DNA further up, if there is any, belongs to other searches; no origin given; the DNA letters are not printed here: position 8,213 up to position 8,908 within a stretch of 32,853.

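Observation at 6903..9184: HtrA protease followed by two tandem paralogous membrane-anchored winged-helix-like proteins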

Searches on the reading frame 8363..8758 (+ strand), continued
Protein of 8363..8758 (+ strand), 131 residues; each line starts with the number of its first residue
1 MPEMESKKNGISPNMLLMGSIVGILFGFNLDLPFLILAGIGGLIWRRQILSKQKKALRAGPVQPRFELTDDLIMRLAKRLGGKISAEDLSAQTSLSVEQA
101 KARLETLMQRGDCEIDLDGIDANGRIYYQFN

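Call 69: search_protein_families(library=pfam, proteins=[L004:6380-6760:-, L010:2766-5396:+], max_evalue=0.0001)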
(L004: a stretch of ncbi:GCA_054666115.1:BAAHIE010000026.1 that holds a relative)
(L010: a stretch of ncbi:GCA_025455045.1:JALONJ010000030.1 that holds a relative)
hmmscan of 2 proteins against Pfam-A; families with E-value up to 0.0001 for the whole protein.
L004:6380-6760:- (126 aa): 2 families
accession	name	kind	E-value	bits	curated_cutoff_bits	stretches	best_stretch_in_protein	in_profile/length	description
PF05154.21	TM2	-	2.3e-13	50.5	27.9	1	6-49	2-47/51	TM2 domain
PF09851.14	SHOCT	-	1.9e-06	27.8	27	1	98-125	1-28/28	Short C-terminal domain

L010:2766-5396:+ (876 aa): 9 families
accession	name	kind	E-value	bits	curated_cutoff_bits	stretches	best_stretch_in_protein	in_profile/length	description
PF07228.17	SpoIIE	-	5.8e-17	62.7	25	1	668-875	4-190/192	Stage II sporulation protein E (SpoIIE)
PF13185.12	GAF_2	-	1.3e-16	61.5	28.6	1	192-334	2-135/136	GAF domain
PF13426.13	PAS_9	-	6.3e-11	42.9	27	1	453-549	9-103/103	PAS domain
PF01590.32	GAF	-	2e-10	41.7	22.4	1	193-334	1-133/133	GAF domain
PF00672.30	HAMP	-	1e-09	39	25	1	74-113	4-43/53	HAMP domain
PF08447.18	PAS_3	-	8.1e-09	36.1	25.6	1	458-542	2-87/89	PAS fold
PF08448.16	PAS_4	-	6e-08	33.3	23.1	1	450-552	10-110/110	PAS fold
PF00989.32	PAS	-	3e-06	27.6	22.6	1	441-537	7-103/113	PAS fold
PF13188.13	PAS_8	-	6.7e-05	23.1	21.8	0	454-489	19-53/65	PAS domain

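Call 84: search_protein_families(library=pfam, alignment_id=A2, max_evalue=0.01)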
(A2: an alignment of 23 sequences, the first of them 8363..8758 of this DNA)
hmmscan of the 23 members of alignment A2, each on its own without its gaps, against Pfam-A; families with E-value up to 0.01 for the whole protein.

A. member 1, window:8363-8758:+ (131 aa): 0 families

B. families by the number of members that match (of 23 scanned): 7 families
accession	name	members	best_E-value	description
PF13412.12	HTH_24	4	0.003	Winged helix-turn-helix DNA-binding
PF16365.12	EutK_C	3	0.00061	Ethanolamine utilization protein EutK C-terminus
PF06969.22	HemN_C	2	0.0032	HemN C-terminal domain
PF04157.22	EAP30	2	0.0038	EAP30/Vps36 family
PF20159.5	YidB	1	0.0024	YidB-like protein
PF21984.2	DnaD_N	1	0.0025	DnaD N-terminal domain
PF20957.2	GxGYxYP_N_2nd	1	0.0086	GxGYxYP_N second domain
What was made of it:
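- On Any curated winged-helix family (HTH_24, MarR, EutK_C, EAP30, DnaD_N, HemN_C): The same holds for the 23 subfamily members (call 84).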
